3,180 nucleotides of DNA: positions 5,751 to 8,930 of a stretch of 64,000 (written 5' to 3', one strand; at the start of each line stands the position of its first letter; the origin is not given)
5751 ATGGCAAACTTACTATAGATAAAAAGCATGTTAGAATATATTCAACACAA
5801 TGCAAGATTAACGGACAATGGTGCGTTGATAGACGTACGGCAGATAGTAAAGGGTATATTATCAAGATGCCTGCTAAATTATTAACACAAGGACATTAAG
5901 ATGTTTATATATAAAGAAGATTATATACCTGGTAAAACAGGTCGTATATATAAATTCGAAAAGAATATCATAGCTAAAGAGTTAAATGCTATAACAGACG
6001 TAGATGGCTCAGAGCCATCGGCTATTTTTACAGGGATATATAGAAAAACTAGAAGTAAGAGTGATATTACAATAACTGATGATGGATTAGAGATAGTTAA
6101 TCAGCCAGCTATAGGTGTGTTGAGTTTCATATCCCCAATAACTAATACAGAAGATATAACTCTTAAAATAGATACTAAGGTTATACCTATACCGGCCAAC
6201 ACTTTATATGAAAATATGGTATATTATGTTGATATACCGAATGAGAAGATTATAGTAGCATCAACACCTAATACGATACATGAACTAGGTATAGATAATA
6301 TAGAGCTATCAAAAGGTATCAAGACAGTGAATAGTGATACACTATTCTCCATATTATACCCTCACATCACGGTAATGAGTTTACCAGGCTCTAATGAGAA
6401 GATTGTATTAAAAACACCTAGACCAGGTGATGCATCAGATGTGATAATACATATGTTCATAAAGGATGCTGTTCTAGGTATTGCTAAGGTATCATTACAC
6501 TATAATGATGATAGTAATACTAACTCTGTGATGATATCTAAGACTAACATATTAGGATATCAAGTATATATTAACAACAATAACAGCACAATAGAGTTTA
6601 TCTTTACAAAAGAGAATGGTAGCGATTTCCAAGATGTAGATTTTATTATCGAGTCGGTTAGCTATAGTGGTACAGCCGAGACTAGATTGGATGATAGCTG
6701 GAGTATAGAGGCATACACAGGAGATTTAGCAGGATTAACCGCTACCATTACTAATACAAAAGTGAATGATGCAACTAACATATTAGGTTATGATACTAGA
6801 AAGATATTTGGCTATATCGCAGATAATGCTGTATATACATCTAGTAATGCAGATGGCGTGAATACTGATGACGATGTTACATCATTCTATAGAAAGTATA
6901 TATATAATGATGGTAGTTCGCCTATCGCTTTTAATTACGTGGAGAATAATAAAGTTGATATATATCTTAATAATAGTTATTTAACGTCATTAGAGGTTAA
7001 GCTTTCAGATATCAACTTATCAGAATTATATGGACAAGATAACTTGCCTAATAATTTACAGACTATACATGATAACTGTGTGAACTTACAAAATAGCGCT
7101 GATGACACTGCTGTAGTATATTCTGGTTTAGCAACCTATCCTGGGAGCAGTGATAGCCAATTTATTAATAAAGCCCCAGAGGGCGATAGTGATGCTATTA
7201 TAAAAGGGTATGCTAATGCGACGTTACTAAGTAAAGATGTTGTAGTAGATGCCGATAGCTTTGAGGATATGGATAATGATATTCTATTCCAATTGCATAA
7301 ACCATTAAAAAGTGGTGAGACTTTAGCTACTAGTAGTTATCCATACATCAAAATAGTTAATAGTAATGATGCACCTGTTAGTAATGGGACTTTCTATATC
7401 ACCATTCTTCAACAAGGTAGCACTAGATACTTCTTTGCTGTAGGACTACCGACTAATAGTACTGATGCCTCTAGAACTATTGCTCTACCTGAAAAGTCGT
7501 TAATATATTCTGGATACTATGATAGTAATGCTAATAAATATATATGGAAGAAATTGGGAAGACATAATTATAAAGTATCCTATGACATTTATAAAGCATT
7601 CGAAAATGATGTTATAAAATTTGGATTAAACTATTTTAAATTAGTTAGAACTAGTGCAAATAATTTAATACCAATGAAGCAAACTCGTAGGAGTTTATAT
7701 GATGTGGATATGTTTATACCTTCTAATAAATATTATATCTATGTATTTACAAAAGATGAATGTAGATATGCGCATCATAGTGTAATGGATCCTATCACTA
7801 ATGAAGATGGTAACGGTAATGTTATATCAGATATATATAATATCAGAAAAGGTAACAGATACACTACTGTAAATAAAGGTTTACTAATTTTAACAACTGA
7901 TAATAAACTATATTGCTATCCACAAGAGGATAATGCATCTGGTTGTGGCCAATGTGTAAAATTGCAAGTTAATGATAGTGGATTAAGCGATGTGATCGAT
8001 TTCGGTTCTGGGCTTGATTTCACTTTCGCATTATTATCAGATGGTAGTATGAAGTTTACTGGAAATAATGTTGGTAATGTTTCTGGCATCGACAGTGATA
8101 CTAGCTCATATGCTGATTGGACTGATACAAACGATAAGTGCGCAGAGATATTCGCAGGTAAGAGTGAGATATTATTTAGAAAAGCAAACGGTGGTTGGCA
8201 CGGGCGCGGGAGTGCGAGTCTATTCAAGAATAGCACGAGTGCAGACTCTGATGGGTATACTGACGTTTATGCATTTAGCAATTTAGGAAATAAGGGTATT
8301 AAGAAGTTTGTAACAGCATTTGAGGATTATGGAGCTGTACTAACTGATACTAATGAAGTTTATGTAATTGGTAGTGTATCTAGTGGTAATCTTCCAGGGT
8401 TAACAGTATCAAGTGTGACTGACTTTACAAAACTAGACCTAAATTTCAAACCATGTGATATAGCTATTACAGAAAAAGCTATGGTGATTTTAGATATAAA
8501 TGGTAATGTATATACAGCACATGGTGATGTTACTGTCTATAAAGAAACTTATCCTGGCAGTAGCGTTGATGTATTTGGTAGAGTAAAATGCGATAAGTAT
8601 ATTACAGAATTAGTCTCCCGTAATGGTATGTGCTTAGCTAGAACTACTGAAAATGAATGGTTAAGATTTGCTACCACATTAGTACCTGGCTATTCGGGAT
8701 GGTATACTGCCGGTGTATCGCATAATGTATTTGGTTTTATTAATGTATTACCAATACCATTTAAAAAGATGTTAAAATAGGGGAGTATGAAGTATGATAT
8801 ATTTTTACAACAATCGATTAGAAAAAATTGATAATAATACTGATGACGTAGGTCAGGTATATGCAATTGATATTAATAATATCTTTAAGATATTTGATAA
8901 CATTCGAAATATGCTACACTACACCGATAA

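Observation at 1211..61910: Window-wide family of stop-codon-overlapping palindromic hairpins, mostly lacking an adjacent U-tract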

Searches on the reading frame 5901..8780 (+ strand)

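Call 5: search_protein_families(library=pfam, proteins=[window:5901-8780:+])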
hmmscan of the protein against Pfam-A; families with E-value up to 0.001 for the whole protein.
window:5901-8780:+ (959 aa): 2 families
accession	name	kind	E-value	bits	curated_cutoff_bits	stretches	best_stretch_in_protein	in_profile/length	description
PF25390.1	WD40_RLD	-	7.5e-07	29.2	150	1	662-833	155-331/363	RCC1-like domain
PF13540.12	RCC1_2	-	0.0002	21.5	22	0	698-723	1-26/30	Regulator of chromosome condensation (RCC1) repeat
